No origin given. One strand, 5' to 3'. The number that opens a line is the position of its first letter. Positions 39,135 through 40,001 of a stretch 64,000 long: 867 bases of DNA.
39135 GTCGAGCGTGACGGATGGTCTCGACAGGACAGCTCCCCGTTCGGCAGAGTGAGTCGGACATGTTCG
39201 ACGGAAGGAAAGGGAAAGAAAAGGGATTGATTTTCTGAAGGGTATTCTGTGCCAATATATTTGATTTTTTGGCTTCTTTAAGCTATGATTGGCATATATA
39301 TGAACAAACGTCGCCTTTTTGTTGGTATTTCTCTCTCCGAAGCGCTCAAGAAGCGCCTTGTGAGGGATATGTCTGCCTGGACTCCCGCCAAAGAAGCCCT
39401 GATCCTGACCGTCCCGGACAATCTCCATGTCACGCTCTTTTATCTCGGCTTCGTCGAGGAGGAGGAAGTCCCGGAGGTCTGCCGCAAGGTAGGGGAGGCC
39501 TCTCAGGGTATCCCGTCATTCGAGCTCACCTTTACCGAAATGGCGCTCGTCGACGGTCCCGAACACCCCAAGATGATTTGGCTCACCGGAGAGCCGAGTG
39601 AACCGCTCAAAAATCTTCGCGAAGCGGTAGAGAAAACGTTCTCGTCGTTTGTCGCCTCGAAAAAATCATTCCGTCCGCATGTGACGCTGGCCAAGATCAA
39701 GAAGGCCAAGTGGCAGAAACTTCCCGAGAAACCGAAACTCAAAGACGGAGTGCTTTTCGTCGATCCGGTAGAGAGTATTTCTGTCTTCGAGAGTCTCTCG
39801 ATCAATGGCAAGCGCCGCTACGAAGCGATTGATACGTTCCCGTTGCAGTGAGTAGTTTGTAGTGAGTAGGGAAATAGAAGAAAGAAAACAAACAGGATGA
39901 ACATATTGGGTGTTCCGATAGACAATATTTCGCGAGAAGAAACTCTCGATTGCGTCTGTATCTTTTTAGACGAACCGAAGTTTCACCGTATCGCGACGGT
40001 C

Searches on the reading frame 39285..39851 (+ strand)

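Call 65: search_protein_families(library=pfam, proteins=[window:39285-39851:+], max_evalue=0.00001)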
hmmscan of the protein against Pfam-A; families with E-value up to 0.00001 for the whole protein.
window:39285-39851:+ (188 aa): 3 families
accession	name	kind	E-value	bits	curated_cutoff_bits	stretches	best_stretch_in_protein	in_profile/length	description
PF02834.22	LigT_PEase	-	1.3e-15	57.8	23.3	1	41-99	29-87/87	LigT like Phosphoesterase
PF13563.12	2_5_RNA_ligase2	-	3e-15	57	27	1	47-144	26-122/152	2'-5' RNA ligase superfamily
PF10469.15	AKAP7_NLS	-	2.4e-06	28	24.4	1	34-149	30-160/208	AKAP7 2'5' RNA ligase-like domain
